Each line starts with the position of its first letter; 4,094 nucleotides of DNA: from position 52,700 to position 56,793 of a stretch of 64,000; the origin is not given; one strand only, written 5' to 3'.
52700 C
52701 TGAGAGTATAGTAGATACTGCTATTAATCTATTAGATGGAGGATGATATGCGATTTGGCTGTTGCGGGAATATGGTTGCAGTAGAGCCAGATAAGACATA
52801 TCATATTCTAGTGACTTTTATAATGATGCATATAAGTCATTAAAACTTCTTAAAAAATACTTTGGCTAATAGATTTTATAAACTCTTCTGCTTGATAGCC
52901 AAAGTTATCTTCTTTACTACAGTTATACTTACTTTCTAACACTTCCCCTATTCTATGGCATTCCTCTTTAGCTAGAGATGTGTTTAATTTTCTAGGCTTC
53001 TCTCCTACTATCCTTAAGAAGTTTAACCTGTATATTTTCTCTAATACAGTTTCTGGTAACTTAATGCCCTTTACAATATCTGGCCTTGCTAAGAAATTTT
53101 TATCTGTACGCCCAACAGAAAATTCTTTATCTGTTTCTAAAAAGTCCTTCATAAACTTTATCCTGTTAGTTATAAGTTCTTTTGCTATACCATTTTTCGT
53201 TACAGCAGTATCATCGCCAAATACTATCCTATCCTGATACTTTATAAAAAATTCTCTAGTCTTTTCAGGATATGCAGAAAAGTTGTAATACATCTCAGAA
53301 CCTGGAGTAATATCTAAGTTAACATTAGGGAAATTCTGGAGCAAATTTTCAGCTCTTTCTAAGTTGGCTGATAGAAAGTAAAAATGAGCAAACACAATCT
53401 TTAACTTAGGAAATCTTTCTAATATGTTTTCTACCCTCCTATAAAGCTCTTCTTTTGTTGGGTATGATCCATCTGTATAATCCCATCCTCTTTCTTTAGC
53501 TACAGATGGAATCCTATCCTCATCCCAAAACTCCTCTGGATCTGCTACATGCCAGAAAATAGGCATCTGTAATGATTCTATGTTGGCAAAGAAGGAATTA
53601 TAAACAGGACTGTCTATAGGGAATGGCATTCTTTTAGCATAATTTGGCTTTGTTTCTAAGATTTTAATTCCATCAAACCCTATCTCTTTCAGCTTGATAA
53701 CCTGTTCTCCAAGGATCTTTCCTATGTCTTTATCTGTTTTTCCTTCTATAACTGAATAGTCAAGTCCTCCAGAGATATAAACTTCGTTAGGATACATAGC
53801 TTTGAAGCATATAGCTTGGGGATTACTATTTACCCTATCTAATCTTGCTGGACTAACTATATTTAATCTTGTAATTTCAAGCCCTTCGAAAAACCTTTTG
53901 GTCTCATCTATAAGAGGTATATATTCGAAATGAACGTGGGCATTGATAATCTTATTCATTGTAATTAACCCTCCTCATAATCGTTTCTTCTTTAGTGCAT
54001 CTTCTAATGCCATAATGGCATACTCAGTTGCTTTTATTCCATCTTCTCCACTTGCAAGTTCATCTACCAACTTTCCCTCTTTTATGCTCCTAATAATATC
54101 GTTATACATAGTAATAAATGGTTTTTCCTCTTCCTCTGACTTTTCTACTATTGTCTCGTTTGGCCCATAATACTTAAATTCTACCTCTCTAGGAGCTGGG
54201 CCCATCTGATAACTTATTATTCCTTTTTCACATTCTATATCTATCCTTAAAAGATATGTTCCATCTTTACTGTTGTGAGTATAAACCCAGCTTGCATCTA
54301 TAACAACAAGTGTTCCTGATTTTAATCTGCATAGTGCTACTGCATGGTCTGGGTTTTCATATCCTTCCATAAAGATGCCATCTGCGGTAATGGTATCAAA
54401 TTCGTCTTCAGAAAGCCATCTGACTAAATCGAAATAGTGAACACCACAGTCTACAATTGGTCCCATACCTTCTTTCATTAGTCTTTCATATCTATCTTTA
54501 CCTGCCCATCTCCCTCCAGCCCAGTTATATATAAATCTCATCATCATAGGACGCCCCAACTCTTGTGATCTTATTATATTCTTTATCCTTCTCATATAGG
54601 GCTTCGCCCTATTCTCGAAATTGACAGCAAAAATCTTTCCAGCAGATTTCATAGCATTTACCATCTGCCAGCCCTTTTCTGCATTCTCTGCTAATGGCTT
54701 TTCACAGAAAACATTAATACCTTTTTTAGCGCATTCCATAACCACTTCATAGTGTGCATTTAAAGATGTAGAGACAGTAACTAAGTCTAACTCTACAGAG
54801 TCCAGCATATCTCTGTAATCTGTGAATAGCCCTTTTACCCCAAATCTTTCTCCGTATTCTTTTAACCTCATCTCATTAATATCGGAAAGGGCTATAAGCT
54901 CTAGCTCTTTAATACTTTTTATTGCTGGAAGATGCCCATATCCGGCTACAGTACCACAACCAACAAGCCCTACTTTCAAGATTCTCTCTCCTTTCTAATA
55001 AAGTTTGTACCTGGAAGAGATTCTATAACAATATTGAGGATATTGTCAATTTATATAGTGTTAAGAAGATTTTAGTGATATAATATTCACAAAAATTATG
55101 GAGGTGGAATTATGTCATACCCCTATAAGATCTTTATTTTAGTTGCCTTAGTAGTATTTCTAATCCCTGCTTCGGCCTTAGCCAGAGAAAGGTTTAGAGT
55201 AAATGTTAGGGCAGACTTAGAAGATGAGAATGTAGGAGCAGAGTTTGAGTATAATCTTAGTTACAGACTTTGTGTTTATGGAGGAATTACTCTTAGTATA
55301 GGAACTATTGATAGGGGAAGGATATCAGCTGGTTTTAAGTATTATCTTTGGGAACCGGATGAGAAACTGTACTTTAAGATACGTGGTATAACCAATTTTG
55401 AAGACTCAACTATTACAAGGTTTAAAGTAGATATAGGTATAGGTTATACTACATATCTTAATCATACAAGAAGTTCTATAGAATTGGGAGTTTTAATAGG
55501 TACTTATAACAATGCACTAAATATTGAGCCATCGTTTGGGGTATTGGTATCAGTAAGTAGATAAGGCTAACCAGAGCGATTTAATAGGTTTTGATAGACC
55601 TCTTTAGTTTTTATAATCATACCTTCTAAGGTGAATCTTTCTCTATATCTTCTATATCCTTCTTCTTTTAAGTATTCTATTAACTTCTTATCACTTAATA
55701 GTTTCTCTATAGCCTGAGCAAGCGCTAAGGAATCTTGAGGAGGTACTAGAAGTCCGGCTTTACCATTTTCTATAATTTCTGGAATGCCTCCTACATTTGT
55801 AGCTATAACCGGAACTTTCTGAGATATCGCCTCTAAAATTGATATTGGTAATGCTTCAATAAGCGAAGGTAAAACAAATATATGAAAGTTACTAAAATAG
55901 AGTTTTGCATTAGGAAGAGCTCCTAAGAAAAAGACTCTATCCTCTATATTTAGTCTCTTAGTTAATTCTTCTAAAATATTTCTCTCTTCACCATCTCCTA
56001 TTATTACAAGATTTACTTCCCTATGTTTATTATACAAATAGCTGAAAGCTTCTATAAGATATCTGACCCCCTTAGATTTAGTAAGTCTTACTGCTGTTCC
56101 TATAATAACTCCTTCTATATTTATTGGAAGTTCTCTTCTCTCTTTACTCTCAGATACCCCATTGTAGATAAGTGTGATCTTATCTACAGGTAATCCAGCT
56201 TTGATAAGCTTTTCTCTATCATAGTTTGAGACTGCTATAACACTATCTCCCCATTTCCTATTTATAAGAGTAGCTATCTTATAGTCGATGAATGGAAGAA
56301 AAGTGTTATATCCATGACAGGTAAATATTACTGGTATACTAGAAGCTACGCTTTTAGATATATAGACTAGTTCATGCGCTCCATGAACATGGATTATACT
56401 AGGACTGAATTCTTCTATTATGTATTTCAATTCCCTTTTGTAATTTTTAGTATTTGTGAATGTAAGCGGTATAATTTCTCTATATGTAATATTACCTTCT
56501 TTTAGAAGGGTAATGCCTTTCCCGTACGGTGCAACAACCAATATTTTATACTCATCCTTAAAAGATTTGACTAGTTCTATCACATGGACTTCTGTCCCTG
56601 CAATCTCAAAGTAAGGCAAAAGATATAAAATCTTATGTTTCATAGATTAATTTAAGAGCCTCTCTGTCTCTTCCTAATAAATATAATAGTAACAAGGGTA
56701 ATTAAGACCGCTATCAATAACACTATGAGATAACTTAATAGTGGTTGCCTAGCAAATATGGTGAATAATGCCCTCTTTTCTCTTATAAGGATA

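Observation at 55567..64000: Seven-gene c-di-GMP-type exopolysaccharide operon matching B. subtilis ydaJKLMN, extended by a serpin and a GT4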

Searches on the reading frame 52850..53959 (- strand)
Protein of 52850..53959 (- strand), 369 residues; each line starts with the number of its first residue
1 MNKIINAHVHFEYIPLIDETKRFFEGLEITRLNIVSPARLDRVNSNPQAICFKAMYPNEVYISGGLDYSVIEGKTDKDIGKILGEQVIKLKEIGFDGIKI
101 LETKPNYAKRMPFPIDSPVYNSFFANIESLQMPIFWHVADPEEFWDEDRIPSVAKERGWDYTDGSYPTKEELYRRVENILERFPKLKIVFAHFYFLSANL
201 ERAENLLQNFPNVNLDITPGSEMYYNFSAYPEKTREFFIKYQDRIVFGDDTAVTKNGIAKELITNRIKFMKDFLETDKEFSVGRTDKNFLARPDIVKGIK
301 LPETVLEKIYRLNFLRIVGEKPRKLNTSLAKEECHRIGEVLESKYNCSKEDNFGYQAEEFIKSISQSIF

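Call 82: search_protein_families(library=pfam, proteins=[window:52850-53959:-], max_evalue=0.00001)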
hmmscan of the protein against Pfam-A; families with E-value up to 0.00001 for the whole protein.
window:52850-53959:- (369 aa): 1 family
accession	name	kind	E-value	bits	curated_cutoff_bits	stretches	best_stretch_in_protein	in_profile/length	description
PF04909.20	Amidohydro_2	-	2.4e-08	34.5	26.4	1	86-266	98-262/289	Amidohydrolase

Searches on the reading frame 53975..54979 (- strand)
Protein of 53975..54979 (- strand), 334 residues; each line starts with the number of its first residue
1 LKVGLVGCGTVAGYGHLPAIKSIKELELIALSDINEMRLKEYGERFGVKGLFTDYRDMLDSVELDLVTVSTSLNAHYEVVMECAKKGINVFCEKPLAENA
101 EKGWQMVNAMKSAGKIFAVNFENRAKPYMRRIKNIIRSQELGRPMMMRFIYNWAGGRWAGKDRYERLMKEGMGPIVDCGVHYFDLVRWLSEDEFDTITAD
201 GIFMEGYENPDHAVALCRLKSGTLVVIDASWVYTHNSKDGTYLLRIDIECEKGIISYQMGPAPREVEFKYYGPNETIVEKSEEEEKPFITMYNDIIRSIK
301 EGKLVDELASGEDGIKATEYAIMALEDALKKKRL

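Call 82: search_protein_families(library=pfam, proteins=[window:53975-54979:-], max_evalue=0.00001)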
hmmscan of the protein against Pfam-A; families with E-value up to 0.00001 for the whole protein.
window:53975-54979:- (334 aa): 3 families
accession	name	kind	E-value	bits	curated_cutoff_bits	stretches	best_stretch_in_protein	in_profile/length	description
PF01408.29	GFO_IDH_MocA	-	6.6e-25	88.6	24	1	1-121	1-120/120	Oxidoreductase family, NAD-binding Rossmann fold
PF22725.1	GFO_IDH_MocA_C3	-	6.2e-22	78.3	27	1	129-255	1-123/124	GFO/IDH/MocA C-terminal domain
PF02894.22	GFO_IDH_MocA_C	-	2.6e-07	31.1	22.9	1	134-329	2-211/218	Oxidoreductase family, C-terminal alpha/beta domain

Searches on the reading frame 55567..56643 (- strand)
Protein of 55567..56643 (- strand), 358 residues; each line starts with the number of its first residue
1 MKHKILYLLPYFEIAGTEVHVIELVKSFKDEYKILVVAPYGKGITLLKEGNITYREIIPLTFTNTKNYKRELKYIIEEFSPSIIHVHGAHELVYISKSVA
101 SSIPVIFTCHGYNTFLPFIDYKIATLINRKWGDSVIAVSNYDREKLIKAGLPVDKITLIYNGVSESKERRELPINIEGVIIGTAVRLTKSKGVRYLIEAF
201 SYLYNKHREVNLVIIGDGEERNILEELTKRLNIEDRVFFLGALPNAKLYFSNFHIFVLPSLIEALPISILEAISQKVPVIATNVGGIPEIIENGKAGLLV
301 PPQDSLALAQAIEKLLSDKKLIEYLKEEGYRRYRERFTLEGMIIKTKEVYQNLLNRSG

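Call 3: search_protein_families(library=pfam, proteins=[window:55567-56643:-], max_evalue=0.01)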
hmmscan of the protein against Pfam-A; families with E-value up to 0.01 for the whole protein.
window:55567-56643:- (358 aa): 7 families
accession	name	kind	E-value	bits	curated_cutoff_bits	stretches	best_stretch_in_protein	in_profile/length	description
PF00534.26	Glycos_transf_1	-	1.8e-42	145.2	26.4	1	166-331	3-171/172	Glycosyl transferases group 1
PF13692.12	Glyco_trans_1_4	-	7e-38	130.5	27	1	180-318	3-142/142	Glycosyl transferases group 1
PF13439.12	Glyco_transf_4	-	3.6e-20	73.1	28.5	1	16-165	3-168/170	Glycosyltransferase Family 4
PF13477.12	Glyco_trans_4_2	-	5e-08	33.7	23.4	1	15-113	7-110/139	Glycosyl transferase 4-like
PF13579.12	Glyco_trans_4_4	-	1e-05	26.4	29.7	1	75-162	66-158/158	Glycosyl transferase 4-like domain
PF20706.3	GT4-conflict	-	0.00061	19.3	26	1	187-294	208-323/385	Family 4 Glycosyltransferase in conflict systems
PF13524.12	Glyco_trans_1_2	-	0.0081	16.5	25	0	262-340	60-136/144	Glycosyl transferase-like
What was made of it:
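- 55567..56643 (-): Cytoplasmic GT4 (retaining-type) glycosyltransferase, the last gene. It is a lineage-specific addition and may add a side chain. Pfam Glycos_transf_1 scores 145.2 bits and Glyco_transf_4 73.1 bits (call 3).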

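Call 5: search_protein_families(library=ncbifam, proteins=[window:55567-56643:-], max_evalue=0.01)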
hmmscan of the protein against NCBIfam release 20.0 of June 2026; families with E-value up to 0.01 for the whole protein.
window:55567-56643:- (358 aa): 46 families (the best 25 are shown)
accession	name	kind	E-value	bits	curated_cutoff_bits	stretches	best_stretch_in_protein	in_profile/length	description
TIGR03088.1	stp2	hypoth_equivalog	3.9e-39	134.8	409.05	1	4-354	3-374/374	TIGR03088 family PEP-CTERM/XrtA system glycosyltransferase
TIGR03999.1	thiol_BshA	equivalog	3.3e-36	125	273.7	1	83-354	87-374/375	N-acetyl-alpha-D-glucosaminyl L-malate synthase BshA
NF041876.1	EPS_EpsE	equivalog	2.1e-35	122.7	400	1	178-339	214-382/389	exopolysaccharide biosynthesis GT4 family glycosyltransferase EpsE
NF047684.1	TeichurnBiosyTuaC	equivalog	2.6e-29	102.3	550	1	160-354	201-390/391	teichuronic acid biosynthesis protein TuaC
TIGR02149.1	glgA_Coryne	subfamily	6.2e-29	101.3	302.4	1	16-353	17-390/391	glycogen synthase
TIGR04157.1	glyco_rSAM_CFB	subfamily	2.1e-28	99.4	400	1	133-350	171-406/406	TIGR04157 family glycosyltransferase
TIGR04063.1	stp3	hypoth_equivalog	2.2e-27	96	442.05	1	132-354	158-396/397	TIGR04063 family PEP-CTERM/XrtA system glycosyltransferase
NF041010.1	glycosy_Agl16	equivalog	1.9e-26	92.8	575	1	15-353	15-351/352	glycosylation protein Agl16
NF050063.1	ProtGlycPglJ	equivalog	2.2e-22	79.8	500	1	105-335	122-349/363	N-acetylgalactosamine-N,N'-diacetylbacillosaminyl-diphospho-undecaprenol 4-alpha-N-acetylgalactosaminyltransferase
NF050056.1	ProtGlycPglH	equivalog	6.6e-22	78.1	600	1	79-335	85-336/354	GalNAc-alpha-(1->4)-GalNAc-alpha-(1->3)-diNAcBac-PP-undecaprenol alpha-1,4-N-acetyl-D-galactosaminyltransferase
NF038298.1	EPS_HpsO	equivalog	7e-22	77.7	575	1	135-353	160-387/388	hormogonium polysaccharide biosynthesis glycosyltransferase HpsO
TIGR04005.1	wcaL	equivalog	2e-21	76.3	537.6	1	130-314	173-366/406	colanic acid biosynthesis glycosyltransferase WcaL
NF047880.1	glyco_SdgA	exception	5.5e-21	74.7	800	1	83-349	219-486/488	serine-aspartate repeat adhesin O-glycosyltransferase SdgA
TIGR03449.1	mycothiol_MshA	equivalog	8.1e-21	74.4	462.5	1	155-354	198-404/406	D-inositol-3-phosphate glycosyltransferase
NF007396.0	PRK09922.1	equivalog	7.6e-20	71.1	385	1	58-322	64-330/361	lipopolysaccharide 1,6-galactosyltransferase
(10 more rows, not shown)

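Call 73: search_solved_structures(query=window:55567-56643:-, max_evalue=1e-10)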
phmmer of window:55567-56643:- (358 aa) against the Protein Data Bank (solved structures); distinct sequences matched with E-value up to 1e-10: 19.
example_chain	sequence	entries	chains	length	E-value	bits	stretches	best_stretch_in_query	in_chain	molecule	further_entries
2jjm_A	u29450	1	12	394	2.9e-23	85.7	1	80-354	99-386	GLYCOSYL TRANSFERASE, GROUP 1 FAMILY PROTEIN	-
3mbo_A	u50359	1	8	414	3.4e-23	85.5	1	80-354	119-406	Glycosyltransferase, group 1 family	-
5d00_A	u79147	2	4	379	2.4e-20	76.1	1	75-353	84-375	N-acetyl-alpha-D-glucosaminyl L-malate synthase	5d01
6kih_A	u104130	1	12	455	1.1e-19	74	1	161-354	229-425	Tll1590 protein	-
6d9t_A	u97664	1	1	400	1.1e-17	67.4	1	72-356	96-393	Glycosyl transferase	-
6n1x_A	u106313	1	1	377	1.5e-17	66.9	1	72-355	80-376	Glycosyltransferase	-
7qnt_AAA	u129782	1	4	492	5.5e-17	65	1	177-350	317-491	TarM(Se)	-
7qd7_AAA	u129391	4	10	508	5.9e-17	64.9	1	177-350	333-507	TarM(Se)_G117R | TarM(Se)_G117R-4RboP | TarM(Se)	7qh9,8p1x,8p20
5i45_A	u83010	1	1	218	1.2e-16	64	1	181-355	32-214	Glycosyl transferases group 1 family protein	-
7mi0_A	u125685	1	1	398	1e-14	57.6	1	2-357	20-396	Glycosyltransferase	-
6tvp_A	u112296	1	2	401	5e-14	55.3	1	97-352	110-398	Alpha-maltose-1-phosphate synthase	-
3c4q_A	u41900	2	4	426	6.1e-14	55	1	142-328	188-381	Predicted glycosyltransferases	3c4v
3c48_A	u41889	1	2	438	6.5e-14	54.9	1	142-328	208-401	Predicted glycosyltransferases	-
6eji_A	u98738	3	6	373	1e-12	51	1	176-332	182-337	WlaC protein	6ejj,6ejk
7qsg_A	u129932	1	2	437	1.4e-12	50.5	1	179-356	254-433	D-inositol 3-phosphate glycosyltransferase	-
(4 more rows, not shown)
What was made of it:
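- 55567..56643 (-): The best PDB matches are 2jjm/3mbo and the BshA entry 5d00, E about 1e-23 to 1e-20 (call 73).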
